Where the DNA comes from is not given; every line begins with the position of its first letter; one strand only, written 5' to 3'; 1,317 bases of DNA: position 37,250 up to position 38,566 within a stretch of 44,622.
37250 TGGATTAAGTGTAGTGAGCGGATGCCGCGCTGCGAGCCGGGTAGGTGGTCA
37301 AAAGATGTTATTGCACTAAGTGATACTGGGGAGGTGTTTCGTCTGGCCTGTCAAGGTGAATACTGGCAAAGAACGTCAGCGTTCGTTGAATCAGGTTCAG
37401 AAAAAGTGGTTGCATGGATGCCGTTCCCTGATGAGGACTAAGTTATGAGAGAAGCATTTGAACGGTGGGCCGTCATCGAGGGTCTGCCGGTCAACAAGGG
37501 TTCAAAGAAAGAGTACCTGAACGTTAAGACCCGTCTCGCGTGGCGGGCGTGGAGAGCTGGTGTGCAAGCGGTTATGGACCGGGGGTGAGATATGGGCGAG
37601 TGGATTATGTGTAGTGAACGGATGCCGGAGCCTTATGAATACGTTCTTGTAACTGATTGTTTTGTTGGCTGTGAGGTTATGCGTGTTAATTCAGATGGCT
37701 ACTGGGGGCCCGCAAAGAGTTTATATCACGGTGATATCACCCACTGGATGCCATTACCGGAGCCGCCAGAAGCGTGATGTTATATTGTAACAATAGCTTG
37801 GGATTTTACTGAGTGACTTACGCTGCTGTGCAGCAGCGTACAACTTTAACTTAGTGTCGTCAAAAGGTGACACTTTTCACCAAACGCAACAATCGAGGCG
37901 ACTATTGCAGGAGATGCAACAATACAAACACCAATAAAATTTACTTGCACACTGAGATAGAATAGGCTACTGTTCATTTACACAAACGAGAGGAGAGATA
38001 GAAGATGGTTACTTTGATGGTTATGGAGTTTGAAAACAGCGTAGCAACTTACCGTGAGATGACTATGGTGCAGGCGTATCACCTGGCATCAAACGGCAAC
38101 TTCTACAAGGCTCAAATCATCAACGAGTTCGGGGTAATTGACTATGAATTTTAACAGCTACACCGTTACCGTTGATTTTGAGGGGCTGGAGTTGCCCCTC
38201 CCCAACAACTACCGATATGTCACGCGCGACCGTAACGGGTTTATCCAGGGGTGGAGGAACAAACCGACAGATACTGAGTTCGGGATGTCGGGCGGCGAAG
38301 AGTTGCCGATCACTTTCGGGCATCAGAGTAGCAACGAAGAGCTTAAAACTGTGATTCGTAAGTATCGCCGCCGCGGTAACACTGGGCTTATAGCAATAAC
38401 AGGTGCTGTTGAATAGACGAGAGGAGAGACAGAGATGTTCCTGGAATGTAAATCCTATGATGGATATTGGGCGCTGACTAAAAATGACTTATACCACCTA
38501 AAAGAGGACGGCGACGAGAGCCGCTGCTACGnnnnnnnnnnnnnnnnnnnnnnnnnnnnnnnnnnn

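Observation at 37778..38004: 227-bp intergenic region with a 10-bp-arm palindrome, further inverted repeats and promoter P7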

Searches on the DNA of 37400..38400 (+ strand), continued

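Call 26: get_annotated_region(hit=H99, flank=500)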
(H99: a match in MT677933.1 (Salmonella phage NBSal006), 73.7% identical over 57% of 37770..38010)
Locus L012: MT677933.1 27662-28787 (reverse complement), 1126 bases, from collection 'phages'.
description: Salmonella phage NBSal006, complete genome.
organism: Salmonella phage NBSal006 (NCBI taxid 2749668)
taxonomy: Viruses; Duplodnaviria; Heunggongvirae; Uroviricota; Caudoviricetes; Guernseyvirinae; Jerseyvirus
host: Salmonella enterica AR 404; source: -; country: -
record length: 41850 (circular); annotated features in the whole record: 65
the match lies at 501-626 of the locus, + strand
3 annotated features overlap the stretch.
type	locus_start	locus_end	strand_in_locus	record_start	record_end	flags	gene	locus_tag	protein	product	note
CDS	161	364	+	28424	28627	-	-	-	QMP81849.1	hypothetical protein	-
CDS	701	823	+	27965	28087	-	-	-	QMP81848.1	hypothetical protein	-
CDS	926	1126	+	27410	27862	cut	-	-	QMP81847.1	hypothetical protein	-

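Call 27: get_annotated_region(hit=H100, flank=500)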
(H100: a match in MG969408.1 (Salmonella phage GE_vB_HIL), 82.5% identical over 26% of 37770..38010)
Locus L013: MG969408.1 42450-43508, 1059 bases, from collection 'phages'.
description: UNVERIFIED: Salmonella phage GE_vB_HIL, complete genome.
organism: Salmonella phage GE_vB_HIL (NCBI taxid 2108167)
taxonomy: Viruses; Duplodnaviria; Heunggongvirae; Uroviricota; Caudoviricetes; Guernseyvirinae; Jerseyvirus
host: Salmonella enterica subsp. enterica; source: water; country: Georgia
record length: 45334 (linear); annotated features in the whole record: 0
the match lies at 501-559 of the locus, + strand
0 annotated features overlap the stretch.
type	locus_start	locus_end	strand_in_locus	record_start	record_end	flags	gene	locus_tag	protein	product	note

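Call 28: get_annotated_region(hit=H11, flank=100)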
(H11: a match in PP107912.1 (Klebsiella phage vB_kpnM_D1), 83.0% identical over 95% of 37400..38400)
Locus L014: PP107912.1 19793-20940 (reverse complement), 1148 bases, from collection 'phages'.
description: UNVERIFIED_ORG: Klebsiella phage vB_kpnM_D1, complete genome.
organism: Klebsiella phage vB_kpnM_D1 (NCBI taxid 3114922)
taxonomy: Viruses; Duplodnaviria; Heunggongvirae; Uroviricota; Caudoviricetes; Guernseyvirinae
host: Klebsiella pneumoniae; source: sewage water; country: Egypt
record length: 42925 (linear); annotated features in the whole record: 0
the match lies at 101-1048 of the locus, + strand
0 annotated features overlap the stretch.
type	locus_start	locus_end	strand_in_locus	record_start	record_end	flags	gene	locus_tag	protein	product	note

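Call 77: search_dna_similar(query=window:37841-37877:+, collection=phages, mode=distant, max_evalue=0.1, max_rows=12, rows=spread)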
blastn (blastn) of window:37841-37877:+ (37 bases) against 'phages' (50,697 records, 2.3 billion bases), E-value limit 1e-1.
Records with a match: 77; places in all: 77; records where one place covers at least 80% of the query: 76.
Best place of each record, by identity: >=99% 1; 95-99% 25; 90-95% 6; 80-90% 45.
By first word of the organism name: Escherichia 44; Salmonella 26; Kagunavirus 6; Jerseyvirus 1.
By host as written in the record: Escherichia coli 20; Escherichia coli O18:K1:H7 9; Salmonella enterica subsp. enterica serovar Enteritidis 9; Salmonella enterica subsp. enterica serovar Enteritidis PT1 8; - 7; Salmonella enterica subsp. enterica serovar Enteritidis derived from ATCC 13076 4; Escherichia coli O18ac:K1:H7 ColV+ 3; Salmonella enterica 3; and 12 more.
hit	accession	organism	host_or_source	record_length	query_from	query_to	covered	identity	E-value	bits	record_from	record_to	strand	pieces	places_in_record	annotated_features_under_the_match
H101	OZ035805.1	Kagunavirus BCH953P1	-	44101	1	37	100%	100.0%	8e-11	68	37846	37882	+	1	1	record has no annotation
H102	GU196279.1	Escherichia phage K1ind1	Escherichia coli O18:K1:H7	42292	1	36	97%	97.2%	1e-8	62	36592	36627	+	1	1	none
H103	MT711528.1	Escherichia phage vB_EcoS_fTaEco03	Escherichia coli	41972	1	36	97%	97.2%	1e-8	62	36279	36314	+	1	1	none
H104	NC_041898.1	Escherichia phage K1ind2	Escherichia coli O18:K1:H7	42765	1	36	97%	97.2%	1e-8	62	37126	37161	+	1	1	none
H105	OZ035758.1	Kagunavirus LF7074P1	-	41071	1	36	97%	94.4%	2e-6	54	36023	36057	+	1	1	record has no annotation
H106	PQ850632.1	Escherichia phage VerenaMeyer_Bas76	Escherichia coli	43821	1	36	97%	88.9%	7e-5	48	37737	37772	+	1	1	none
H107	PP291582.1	Escherichia phage vB_EcoS_UTEC10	Escherichia coli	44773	1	36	97%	88.9%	7e-5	48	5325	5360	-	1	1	none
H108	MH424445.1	Salmonella virus VSt10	Salmonella enterica subsp. enterica ...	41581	1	36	97%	86.1%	3e-3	44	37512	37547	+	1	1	none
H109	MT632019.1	Salmonella phage UPWr_S4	Salmonella enterica subsp. enterica ...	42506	1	36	97%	86.1%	3e-3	44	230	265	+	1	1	none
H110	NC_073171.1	Salmonella phage horsemountain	Salmonella enterica subsp. enterica ...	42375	1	36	97%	86.1%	3e-3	44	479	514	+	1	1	none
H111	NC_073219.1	Salmonella phage sidste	Salmonella enterica subsp. enterica ...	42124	1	36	97%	86.1%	3e-3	44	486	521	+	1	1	none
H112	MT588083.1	Jerseyvirus jersey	Salmonella enterica subsp. enterica ...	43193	11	36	70%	92.3%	4e-2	39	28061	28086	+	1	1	none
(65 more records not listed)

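Call 78: search_dna_similar(query=window:37903-37952:+, collection=phages, mode=distant, max_evalue=0.1, max_rows=12, rows=spread)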
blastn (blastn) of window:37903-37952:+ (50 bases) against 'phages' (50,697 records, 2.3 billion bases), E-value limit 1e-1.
Records with a match: 225; places in all: 227; records where one place covers at least 80% of the query: 96.
Best place of each record, by identity: >=99% 192; 95-99% 30; 90-95% 3.
By first word of the organism name: Salmonella 108; Escherichia 103; Kagunavirus 10; Raoultella 2; Klebsiella 1; Shigella 1.
By host as written in the record: Escherichia coli 56; Salmonella enterica 36; Salmonella enterica subsp. enterica serovar Enteritidis 14; - 12; Escherichia coli O18:K1:H7 9; Salmonella enterica subsp. enterica serovar Typhimurium 8; Salmonella enterica serotype Enteritidis P132344 6; Salmonella enterica subsp. enterica serovar Enteritidis PT1 6; and 45 more.
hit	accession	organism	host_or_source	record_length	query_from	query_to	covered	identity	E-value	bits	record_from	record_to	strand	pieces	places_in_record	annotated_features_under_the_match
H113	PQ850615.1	Escherichia phage LotteLoewe_Bas71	Escherichia coli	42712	1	50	100%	100.0%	1e-17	92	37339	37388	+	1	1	hypothetical protein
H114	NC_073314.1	Escherichia virus fEg-Eco19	Escherichia coli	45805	1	50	100%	98.0%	6e-16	87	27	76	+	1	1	none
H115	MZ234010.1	Escherichia phage vB_EcoS-22664BS2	Escherichia coli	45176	1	48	96%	100.0%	2e-16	88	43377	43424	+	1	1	hypothetical protein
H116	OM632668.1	Escherichia phage BEU35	Escherichia coli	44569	1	48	96%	97.9%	8e-15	83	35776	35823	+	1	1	record has no annotation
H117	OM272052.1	Escherichia phage fBC-Eco01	Escherichia coli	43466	1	48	92%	100.0%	6e-4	86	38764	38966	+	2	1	hypothetical protein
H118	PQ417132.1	Escherichia phage vB_VIPECOTH07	Escherichia coli OMCS-22-1338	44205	24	50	54%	100.0%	5e-5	50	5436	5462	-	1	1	hypothetical protein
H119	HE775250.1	Salmonella phage vB_SenS-Ent1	Salmonella enterica subsp. enterica ...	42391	1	21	42%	100.0%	8e-2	39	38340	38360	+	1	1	SEP1_gp46: hypothetical protein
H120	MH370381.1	Salmonella phage S134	Salmonella enterica serotype ...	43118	1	21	42%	100.0%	8e-2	39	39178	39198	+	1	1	hypothetical protein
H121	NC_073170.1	Salmonella phage SE-W109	Salmonella enterica serovar Enteritidis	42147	1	21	42%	100.0%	8e-2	39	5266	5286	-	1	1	hypothetical protein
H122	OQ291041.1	Salmonella phage Kenya-K7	Salmonella enterica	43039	1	21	42%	100.0%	8e-2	39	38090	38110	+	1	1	record has no annotation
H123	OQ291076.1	Salmonella phage Kenya-K66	Salmonella enterica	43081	1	21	42%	100.0%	8e-2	39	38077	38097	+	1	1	record has no annotation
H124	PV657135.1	Salmonella phage SGP009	Salmonella enterica subsp. enterica ...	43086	1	21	42%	100.0%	8e-2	39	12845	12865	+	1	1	hypothetical protein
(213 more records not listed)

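Call 82: search_dna_similar(query=window:37785-37885:+, collection=ecoli_genomes, mode=distant, max_evalue=10, max_rows=15)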
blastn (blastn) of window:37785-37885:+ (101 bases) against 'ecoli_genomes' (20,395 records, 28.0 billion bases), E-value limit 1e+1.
No match.

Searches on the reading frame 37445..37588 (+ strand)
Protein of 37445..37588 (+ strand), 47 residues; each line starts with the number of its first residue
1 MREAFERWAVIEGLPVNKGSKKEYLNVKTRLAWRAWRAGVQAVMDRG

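Call 60: search_protein_families(library=phrogs, proteins=[window:37445-37588:+], max_evalue=0.001)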
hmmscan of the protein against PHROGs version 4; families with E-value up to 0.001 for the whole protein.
window:37445-37588:+ (47 aa): 2 families
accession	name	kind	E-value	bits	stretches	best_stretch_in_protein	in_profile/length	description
phrog_15836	-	unknown function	6.9e-34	116.3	1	1-46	1-46/47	-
phrog_343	-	unknown function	0.00094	20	1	1-39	39-81/135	-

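Call 61: search_protein_families(library=pfam, proteins=[window:37445-37588:+], max_evalue=0.01)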
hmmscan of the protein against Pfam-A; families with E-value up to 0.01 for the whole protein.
window:37445-37588:+ (47 aa): 0 families

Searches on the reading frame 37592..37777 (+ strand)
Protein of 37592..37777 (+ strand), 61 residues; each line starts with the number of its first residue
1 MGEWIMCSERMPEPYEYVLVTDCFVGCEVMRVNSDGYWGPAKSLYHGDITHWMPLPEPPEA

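Call 60: search_protein_families(library=phrogs, proteins=[window:37592-37777:+], max_evalue=0.001)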
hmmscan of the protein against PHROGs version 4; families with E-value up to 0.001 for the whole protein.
window:37592-37777:+ (61 aa): 4 families
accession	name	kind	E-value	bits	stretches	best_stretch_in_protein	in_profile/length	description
phrog_924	-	unknown function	1.1e-16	62.3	1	1-60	89-151/267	-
phrog_60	-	unknown function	4e-15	57.4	1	3-60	222-280/461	-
phrog_7704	-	unknown function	3.5e-09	37.8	1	3-60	108-170/173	-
phrog_15198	-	unknown function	8.6e-05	23.6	1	2-54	83-148/159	-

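Call 61: search_protein_families(library=pfam, proteins=[window:37592-37777:+], max_evalue=0.01)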
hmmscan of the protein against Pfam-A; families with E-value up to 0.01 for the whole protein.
window:37592-37777:+ (61 aa): 1 family
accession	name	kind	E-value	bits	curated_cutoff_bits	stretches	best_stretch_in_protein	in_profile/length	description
PF04448.17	DUF551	-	9.3e-15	55.7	22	1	3-60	1-68/68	Protein of unknown function (DUF551)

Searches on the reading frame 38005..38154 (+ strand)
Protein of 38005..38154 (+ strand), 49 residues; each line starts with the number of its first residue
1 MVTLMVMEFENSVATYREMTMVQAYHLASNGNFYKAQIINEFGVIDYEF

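Call 60: search_protein_families(library=phrogs, proteins=[window:38005-38154:+], max_evalue=0.001)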
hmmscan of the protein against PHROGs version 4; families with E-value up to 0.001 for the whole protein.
window:38005-38154:+ (49 aa): 2 families
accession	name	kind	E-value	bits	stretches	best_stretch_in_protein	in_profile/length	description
phrog_4653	-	unknown function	1e-19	71.4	1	1-49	1-50/51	-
phrog_19513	-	unknown function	2.4e-05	25.5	1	1-49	39-87/89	-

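Call 61: search_protein_families(library=pfam, proteins=[window:38005-38154:+], max_evalue=0.01)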
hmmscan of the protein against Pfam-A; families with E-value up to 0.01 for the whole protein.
window:38005-38154:+ (49 aa): 1 family
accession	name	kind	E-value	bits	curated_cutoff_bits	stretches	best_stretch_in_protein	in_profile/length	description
PF23776.1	DUF7170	-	7.9e-17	61.5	27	1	1-49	1-50/52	Protein of unknown function (DUF7170)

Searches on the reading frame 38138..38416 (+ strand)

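Call 60: search_protein_families(library=phrogs, proteins=[window:38138-38416:+], max_evalue=0.001)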
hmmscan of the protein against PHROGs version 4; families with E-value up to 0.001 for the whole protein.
window:38138-38416:+ (92 aa): 2 families
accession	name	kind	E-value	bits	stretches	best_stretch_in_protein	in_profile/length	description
phrog_1972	-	unknown function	1.5e-15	58.2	1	1-75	22-93/160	-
phrog_13913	-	unknown function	0.00076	20.5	1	11-44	8-41/80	-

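Call 61: search_protein_families(library=pfam, proteins=[window:38138-38416:+], max_evalue=0.01)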
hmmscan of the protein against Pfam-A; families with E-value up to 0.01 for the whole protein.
window:38138-38416:+ (92 aa): 0 families
